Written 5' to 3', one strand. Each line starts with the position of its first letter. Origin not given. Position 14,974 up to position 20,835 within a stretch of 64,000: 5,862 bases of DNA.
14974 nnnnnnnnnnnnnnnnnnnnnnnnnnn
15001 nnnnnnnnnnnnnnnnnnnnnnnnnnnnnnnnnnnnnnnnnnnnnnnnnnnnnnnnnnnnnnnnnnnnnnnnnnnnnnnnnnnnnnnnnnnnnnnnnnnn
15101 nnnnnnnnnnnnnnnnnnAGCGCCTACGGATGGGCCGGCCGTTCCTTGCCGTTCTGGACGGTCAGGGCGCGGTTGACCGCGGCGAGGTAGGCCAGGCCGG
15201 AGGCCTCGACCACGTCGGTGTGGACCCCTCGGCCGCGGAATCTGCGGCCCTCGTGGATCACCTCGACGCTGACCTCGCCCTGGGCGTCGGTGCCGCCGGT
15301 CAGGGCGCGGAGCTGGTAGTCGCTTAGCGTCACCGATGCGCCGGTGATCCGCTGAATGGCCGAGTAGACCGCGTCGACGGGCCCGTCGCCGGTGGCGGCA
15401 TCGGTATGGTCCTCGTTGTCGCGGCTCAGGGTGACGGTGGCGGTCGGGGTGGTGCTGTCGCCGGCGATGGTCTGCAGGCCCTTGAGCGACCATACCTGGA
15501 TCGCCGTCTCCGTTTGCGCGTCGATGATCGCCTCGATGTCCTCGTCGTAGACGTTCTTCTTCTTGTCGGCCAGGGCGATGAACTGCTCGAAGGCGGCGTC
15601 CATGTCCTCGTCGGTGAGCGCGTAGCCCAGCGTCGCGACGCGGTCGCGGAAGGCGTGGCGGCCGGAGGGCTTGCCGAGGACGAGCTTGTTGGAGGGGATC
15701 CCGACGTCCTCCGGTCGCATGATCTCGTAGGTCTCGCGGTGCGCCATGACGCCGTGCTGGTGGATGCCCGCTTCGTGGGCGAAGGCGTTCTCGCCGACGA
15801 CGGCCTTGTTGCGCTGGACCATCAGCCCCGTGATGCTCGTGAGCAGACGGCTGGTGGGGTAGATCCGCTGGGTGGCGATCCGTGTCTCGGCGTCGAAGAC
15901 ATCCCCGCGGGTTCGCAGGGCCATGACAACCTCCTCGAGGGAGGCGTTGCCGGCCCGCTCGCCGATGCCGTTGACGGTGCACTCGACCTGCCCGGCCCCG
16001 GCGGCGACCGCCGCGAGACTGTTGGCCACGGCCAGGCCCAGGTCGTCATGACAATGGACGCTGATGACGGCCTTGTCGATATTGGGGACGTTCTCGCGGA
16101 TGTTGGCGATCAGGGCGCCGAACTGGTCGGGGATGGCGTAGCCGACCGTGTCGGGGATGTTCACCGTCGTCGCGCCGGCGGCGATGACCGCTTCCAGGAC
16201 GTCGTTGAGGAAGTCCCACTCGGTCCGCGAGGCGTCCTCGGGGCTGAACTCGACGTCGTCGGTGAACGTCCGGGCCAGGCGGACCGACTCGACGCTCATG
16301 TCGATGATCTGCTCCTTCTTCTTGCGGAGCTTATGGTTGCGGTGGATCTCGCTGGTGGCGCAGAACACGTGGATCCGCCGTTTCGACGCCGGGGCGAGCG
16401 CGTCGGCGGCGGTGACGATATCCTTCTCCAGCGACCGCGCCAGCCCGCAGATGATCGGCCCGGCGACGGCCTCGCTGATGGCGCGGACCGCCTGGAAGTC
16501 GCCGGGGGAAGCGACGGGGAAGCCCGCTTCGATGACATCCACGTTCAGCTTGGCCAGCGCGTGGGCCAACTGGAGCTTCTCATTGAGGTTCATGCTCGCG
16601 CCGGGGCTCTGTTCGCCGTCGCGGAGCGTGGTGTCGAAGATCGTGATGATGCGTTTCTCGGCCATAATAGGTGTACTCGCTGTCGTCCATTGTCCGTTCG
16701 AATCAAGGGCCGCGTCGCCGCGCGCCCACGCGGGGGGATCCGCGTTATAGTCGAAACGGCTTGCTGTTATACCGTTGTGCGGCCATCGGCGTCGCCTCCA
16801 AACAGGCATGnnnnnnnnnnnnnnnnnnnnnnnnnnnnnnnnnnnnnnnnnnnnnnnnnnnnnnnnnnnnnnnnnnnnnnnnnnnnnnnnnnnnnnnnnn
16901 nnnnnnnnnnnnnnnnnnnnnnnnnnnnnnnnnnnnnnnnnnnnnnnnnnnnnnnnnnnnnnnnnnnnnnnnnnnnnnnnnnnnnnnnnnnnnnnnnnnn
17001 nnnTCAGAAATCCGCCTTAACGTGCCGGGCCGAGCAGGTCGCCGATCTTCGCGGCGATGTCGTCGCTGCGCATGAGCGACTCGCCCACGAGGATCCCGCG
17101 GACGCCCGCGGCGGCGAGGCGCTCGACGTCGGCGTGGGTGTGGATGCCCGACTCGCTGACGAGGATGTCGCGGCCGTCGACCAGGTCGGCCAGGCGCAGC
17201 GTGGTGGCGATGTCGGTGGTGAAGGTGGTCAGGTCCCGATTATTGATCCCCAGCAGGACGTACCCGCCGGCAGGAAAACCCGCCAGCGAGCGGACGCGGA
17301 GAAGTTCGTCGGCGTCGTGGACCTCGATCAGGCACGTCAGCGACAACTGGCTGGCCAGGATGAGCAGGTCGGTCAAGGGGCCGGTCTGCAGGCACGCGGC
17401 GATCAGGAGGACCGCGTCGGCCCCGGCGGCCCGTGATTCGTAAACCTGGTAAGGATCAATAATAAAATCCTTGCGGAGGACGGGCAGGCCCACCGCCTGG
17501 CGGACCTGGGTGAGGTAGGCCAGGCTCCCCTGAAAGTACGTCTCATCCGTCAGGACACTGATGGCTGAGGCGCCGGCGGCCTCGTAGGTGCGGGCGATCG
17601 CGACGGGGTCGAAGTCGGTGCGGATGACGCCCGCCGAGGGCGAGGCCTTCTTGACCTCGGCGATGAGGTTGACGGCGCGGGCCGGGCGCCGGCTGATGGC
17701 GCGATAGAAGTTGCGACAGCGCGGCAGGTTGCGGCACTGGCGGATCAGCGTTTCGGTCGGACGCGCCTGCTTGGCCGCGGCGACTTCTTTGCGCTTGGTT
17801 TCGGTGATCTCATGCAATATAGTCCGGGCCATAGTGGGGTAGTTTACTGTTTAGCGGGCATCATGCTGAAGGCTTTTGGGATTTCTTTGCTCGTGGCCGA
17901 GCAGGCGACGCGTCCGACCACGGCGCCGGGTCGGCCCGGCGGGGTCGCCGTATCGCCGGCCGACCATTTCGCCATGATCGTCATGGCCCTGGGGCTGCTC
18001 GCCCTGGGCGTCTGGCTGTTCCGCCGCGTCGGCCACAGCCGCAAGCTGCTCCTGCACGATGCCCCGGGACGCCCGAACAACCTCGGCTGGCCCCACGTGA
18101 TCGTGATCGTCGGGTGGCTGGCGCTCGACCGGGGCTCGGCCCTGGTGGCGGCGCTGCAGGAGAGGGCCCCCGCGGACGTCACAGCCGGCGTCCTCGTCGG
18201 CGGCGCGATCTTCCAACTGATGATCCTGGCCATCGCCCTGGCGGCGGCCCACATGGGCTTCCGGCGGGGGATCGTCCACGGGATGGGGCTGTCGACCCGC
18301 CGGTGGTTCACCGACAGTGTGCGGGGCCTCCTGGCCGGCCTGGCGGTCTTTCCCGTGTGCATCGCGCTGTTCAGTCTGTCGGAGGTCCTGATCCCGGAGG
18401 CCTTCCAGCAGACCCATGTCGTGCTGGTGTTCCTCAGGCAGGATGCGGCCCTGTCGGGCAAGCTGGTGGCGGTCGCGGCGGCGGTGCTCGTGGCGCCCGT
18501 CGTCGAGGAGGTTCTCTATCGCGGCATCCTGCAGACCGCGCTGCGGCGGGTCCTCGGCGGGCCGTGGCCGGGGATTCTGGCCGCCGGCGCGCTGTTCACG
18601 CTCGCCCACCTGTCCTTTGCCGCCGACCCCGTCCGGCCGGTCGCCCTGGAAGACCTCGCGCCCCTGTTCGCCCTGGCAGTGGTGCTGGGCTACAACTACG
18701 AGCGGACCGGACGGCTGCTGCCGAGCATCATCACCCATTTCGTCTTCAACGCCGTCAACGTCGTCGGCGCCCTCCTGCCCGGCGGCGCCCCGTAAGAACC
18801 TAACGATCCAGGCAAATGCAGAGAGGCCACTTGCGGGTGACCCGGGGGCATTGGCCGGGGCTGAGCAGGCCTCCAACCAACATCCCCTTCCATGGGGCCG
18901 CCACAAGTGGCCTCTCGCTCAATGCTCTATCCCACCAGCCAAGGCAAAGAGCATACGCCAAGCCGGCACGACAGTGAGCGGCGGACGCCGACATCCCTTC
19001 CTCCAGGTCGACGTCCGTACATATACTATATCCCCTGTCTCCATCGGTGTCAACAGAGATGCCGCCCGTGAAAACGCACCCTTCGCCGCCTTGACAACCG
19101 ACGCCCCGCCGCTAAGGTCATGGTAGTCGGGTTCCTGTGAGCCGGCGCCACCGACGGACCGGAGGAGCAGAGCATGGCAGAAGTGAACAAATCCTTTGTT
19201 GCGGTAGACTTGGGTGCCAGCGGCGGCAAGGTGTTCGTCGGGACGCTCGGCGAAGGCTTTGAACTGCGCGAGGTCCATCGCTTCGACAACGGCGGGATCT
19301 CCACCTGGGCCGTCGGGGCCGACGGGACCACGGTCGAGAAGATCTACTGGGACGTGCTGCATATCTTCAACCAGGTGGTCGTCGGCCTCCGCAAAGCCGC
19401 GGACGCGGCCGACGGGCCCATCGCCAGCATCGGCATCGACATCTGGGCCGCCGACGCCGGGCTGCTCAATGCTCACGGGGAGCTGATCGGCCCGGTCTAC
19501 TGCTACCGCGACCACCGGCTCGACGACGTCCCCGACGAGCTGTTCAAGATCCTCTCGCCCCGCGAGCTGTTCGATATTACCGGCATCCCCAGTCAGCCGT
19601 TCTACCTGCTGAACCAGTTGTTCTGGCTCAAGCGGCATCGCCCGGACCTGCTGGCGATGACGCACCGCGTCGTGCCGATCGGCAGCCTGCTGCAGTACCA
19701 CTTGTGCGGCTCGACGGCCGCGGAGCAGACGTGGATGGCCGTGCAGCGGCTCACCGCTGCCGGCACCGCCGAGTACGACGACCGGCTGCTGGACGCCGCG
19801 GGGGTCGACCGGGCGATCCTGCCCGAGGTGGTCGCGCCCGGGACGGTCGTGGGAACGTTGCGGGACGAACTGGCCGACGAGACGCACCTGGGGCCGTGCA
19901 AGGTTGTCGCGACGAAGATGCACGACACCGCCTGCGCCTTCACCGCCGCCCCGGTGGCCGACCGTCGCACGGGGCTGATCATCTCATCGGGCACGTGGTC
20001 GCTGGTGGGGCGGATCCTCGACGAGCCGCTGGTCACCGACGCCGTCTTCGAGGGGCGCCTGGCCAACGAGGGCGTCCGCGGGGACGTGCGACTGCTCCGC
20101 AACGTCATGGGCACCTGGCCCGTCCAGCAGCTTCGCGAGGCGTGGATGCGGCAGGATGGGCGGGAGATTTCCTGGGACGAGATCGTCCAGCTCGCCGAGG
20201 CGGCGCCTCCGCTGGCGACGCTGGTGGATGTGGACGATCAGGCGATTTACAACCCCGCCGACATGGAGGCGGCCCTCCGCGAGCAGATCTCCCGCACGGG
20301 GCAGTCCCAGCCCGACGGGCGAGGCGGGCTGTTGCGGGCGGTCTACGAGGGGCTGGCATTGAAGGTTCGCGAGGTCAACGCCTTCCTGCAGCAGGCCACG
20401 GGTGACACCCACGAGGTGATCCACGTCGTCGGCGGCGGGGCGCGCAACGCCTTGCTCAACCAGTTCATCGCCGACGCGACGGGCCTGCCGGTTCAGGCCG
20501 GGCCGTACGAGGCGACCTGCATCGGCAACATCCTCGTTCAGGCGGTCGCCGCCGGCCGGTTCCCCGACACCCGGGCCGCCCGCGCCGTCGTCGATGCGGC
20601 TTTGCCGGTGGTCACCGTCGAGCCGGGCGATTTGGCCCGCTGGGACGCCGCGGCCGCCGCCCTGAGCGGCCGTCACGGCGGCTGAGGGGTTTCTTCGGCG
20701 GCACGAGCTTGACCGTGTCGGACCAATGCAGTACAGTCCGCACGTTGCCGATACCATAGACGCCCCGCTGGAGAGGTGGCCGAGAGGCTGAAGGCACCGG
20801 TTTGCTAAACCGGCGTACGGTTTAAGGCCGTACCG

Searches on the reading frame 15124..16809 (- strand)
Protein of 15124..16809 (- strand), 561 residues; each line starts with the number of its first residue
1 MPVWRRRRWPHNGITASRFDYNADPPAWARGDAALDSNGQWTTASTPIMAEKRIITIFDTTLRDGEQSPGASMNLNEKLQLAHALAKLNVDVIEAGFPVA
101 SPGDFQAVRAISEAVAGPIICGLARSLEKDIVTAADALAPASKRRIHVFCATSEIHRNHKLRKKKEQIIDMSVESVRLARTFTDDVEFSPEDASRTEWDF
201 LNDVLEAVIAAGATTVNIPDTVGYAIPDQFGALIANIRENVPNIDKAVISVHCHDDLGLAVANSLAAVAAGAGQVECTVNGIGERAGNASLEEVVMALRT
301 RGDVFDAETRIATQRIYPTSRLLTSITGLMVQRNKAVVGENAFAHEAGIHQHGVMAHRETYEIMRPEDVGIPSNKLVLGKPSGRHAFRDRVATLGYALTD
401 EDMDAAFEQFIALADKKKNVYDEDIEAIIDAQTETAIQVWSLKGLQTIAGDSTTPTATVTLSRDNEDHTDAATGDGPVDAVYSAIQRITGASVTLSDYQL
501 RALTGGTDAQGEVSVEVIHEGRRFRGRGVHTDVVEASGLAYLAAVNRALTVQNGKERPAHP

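Call 66: search_protein_families(library=pfam, proteins=[window:15124-16809:-], max_evalue=0.001)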
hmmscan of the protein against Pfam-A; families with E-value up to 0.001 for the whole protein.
window:15124-16809:- (561 aa): 3 families
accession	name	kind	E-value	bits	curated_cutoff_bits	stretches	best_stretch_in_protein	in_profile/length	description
PF00682.25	HMGL-like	-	1.2e-94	316.9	29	1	55-322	2-259/260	HMGL-like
PF08502.15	LeuA_dimer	-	2.5e-39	134.6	24.9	1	420-549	2-131/131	LeuA allosteric (dimerisation) domain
PF22617.1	HCS_D2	-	2.1e-29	102.1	27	1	337-418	1-82/82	Homocitrate synthase post-HMGL domain-like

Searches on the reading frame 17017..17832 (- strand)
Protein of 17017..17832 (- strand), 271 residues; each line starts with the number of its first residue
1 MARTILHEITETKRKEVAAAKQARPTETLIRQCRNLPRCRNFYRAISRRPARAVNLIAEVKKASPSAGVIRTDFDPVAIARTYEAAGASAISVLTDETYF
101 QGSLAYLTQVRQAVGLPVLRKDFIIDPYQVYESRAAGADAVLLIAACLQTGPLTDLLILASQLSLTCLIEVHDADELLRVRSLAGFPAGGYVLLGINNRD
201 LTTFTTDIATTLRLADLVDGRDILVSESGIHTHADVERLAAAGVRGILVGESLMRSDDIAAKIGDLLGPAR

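Call 66: search_protein_families(library=pfam, proteins=[window:17017-17832:-], max_evalue=0.001)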
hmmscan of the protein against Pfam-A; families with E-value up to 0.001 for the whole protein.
window:17017-17832:- (271 aa): 1 family
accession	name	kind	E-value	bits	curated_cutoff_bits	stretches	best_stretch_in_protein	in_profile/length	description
PF00218.27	IGPS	-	2.8e-85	286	27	1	6-265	1-253/254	Indole-3-glycerol phosphate synthase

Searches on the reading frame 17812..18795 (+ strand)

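Call 66: search_protein_families(library=pfam, proteins=[window:17812-18795:+], max_evalue=0.001)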
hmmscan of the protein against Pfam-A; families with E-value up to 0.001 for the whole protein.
window:17812-18795:+ (327 aa): 1 family
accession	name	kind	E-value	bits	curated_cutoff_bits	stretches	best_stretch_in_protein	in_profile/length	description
PF02517.21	Rce1-like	-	1.7e-21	76.7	22.4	1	217-315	4-93/93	Type II CAAX prenyl endopeptidase Rce1-like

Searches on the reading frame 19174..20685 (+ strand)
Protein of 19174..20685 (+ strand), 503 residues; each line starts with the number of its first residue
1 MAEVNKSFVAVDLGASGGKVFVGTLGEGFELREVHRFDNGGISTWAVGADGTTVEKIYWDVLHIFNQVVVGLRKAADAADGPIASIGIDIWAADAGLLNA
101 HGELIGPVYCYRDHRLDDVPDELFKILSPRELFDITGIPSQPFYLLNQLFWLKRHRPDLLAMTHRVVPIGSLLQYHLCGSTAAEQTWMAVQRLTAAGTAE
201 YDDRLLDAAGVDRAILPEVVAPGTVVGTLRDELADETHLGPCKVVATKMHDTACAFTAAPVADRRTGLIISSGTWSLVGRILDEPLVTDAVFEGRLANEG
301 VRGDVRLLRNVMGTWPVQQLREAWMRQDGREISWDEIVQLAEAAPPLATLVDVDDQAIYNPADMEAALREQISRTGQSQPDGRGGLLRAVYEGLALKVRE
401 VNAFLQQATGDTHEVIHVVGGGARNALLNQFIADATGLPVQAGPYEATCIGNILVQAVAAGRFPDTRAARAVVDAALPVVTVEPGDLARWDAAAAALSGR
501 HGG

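Call 66: search_protein_families(library=pfam, proteins=[window:19174-20685:+], max_evalue=0.001)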
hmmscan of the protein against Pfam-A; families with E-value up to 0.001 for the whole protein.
window:19174-20685:+ (503 aa): 2 families
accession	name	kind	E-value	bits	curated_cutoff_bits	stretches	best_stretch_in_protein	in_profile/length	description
PF02782.22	FGGY_C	-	6e-34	118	27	1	269-460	2-198/198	FGGY family of carbohydrate kinases, C-terminal domain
PF00370.27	FGGY_N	-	6.7e-21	75.4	28.8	1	58-255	45-242/245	FGGY family of carbohydrate kinases, N-terminal domain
